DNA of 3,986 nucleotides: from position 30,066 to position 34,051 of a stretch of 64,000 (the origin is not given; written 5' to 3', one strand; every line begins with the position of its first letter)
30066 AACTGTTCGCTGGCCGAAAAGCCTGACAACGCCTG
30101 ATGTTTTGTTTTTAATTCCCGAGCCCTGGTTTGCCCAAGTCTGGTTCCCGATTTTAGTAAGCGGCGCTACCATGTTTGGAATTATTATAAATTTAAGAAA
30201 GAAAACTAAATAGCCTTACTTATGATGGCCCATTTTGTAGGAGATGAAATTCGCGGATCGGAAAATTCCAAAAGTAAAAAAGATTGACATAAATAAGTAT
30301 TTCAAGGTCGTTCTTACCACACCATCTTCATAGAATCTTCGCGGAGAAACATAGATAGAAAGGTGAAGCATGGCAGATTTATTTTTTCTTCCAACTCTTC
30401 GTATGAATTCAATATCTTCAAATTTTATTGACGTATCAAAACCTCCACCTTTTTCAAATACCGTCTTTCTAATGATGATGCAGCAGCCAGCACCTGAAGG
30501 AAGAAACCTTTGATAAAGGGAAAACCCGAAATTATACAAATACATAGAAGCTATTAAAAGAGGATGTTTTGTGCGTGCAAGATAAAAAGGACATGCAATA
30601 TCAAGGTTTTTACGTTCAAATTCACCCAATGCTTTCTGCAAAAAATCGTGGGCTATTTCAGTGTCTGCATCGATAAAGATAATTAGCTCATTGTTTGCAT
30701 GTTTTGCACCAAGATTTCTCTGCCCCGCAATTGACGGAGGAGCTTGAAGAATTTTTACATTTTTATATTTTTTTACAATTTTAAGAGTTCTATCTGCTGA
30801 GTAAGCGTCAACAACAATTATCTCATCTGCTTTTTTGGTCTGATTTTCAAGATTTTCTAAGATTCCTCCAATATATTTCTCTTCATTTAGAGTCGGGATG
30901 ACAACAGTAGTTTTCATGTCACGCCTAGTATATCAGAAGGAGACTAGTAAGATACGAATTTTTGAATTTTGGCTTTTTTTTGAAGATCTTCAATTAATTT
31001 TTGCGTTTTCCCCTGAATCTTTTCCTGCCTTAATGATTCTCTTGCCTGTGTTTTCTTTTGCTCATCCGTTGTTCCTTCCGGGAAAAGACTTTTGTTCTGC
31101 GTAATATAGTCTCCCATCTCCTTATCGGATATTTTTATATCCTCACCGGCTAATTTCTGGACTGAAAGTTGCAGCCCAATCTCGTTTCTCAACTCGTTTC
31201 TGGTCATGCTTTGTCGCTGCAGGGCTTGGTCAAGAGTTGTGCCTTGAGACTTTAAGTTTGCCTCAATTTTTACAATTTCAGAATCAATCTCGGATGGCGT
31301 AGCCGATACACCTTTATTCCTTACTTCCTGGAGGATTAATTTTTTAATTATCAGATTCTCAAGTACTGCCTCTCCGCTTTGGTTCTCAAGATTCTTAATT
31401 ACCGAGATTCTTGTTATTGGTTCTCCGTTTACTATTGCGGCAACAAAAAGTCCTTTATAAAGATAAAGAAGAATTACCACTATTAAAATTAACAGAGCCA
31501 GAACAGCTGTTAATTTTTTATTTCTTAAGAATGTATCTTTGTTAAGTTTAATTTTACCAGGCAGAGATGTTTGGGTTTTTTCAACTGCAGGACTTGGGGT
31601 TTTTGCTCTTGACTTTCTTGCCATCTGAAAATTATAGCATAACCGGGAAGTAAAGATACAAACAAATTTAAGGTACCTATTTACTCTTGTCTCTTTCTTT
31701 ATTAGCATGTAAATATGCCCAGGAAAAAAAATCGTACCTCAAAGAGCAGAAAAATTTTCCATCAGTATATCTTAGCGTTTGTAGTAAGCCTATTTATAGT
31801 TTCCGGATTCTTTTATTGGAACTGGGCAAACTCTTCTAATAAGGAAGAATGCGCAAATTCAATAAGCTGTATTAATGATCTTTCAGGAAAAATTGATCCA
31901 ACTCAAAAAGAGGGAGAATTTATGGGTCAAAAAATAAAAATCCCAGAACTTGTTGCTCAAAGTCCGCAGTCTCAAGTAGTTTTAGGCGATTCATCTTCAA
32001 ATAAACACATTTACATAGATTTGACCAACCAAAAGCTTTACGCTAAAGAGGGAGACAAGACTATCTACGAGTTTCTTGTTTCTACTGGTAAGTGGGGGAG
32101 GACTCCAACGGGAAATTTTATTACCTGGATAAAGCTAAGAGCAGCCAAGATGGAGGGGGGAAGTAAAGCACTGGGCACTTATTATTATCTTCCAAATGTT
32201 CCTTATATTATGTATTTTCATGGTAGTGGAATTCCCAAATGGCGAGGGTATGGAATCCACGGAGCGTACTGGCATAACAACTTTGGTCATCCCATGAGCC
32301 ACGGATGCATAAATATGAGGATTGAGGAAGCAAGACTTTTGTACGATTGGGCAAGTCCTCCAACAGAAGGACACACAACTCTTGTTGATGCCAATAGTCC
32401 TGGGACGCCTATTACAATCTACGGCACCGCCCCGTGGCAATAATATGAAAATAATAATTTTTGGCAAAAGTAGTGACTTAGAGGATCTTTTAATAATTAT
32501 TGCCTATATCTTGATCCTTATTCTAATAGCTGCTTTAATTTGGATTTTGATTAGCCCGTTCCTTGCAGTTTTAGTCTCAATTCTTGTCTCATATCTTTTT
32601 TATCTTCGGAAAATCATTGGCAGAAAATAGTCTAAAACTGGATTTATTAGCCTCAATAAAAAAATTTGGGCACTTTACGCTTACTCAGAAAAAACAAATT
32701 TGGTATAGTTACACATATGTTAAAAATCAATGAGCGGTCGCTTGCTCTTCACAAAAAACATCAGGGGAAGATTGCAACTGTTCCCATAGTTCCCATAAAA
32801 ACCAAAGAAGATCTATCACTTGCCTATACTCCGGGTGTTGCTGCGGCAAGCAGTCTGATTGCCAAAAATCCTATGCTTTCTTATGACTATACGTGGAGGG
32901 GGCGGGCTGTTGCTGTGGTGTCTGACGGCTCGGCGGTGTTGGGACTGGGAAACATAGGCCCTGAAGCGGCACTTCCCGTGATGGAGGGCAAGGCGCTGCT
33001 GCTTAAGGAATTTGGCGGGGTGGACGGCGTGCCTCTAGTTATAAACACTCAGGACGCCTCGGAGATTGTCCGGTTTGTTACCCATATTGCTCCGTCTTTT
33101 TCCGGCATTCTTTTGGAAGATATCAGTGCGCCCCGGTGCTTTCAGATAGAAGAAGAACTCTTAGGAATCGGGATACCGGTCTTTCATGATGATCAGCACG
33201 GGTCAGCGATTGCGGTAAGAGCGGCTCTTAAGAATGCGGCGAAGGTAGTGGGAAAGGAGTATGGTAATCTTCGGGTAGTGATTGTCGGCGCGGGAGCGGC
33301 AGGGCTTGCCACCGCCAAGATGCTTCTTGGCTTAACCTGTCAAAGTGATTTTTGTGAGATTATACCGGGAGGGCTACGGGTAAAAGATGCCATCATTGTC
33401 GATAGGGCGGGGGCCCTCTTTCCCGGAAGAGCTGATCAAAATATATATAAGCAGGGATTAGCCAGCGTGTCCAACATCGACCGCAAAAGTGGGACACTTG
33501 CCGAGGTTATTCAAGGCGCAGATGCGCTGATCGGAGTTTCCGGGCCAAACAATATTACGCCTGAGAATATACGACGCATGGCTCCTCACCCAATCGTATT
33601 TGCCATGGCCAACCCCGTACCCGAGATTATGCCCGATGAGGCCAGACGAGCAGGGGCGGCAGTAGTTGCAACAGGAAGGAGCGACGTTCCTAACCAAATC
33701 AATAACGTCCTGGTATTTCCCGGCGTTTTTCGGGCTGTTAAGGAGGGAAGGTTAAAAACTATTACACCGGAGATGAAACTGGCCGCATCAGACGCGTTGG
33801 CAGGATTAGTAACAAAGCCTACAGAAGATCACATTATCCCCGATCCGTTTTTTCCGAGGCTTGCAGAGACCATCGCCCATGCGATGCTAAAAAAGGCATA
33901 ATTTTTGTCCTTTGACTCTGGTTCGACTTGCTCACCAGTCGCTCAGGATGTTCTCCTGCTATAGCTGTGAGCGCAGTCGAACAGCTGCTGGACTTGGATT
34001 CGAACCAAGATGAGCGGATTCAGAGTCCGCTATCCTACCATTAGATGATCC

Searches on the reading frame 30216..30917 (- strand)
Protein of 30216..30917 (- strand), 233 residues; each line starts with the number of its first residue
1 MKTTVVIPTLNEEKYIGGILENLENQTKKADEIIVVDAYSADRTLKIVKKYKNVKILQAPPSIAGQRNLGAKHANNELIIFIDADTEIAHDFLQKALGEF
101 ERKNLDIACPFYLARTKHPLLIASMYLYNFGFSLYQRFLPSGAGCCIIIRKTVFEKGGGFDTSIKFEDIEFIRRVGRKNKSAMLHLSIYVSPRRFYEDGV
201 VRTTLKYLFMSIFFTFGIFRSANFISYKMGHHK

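Call 29: search_protein_families(library=pfam, proteins=[window:30216-30917:-], max_evalue=0.001)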
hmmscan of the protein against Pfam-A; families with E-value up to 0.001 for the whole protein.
window:30216-30917:- (233 aa): 6 families
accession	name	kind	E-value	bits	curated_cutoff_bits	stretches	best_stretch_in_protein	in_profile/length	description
PF00535.33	Glycos_transf_2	-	1.7e-29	103.3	23.3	1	4-156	1-166/168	Glycosyl transferase family 2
PF10111.15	Glyco_tranf_2_2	-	2.4e-16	60.5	27.3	1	4-181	1-205/276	Glycosyltransferase like family 2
PF13641.12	Glyco_tranf_2_3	-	1.3e-09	38.9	27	1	3-177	3-196/230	Glycosyltransferase like family 2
PF13632.12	Glyco_trans_2_3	-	1.1e-06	29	27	1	79-182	2-113/198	Glycosyl transferase family group 2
PF13506.12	Glyco_transf_21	-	8e-05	22.6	21.7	1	72-161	27-121/174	Glycosyl transferase family 21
PF13704.12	Glyco_tranf_2_4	-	0.0009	20.1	27.5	0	11-85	2-81/98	Glycosyl transferase family 2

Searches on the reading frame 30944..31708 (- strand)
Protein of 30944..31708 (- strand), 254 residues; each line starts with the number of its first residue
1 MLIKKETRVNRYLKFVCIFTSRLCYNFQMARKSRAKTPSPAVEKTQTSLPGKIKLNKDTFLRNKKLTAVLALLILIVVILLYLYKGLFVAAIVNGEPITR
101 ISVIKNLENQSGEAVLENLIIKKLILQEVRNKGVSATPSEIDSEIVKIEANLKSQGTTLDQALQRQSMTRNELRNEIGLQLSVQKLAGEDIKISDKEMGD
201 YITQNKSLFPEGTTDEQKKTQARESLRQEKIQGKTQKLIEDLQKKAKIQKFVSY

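Call 29: search_protein_families(library=pfam, proteins=[window:30944-31708:-], max_evalue=0.001)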
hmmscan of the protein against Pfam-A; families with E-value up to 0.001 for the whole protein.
window:30944-31708:- (254 aa): 2 families
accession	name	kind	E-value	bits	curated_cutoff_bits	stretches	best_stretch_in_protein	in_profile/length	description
PF13624.11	SurA_N_3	-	2.1e-11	44.4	27.2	1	112-186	84-161/162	SurA-like N-terminal domain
PF09312.16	SurA_N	-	1.6e-05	25.5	30.8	1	113-185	44-116/118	SurA N-terminal domain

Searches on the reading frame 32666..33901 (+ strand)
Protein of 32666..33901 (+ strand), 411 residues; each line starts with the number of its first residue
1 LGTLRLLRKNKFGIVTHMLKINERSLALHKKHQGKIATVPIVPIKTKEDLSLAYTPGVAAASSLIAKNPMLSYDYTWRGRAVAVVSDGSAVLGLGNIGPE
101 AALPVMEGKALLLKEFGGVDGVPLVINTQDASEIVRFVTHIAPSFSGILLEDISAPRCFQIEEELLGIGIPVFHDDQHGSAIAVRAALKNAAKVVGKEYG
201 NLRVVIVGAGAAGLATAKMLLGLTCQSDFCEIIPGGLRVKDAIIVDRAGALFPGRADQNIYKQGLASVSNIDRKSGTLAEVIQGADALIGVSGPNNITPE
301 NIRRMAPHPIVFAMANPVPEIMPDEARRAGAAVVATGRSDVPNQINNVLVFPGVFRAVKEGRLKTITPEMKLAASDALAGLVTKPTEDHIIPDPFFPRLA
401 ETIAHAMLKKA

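Call 29: search_protein_families(library=pfam, proteins=[window:32666-33901:+], max_evalue=0.001)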
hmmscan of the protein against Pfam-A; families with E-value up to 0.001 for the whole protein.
window:32666-33901:+ (411 aa): 2 families
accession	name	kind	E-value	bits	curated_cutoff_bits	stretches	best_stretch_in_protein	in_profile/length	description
PF00390.24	malic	-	1.5e-23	84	23.1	1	34-164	2-180/182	Malic enzyme, N-terminal domain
PF03949.21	Malic_M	-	3.9e-21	75.9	23.5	1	179-393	3-238/258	Malic enzyme, NAD binding domain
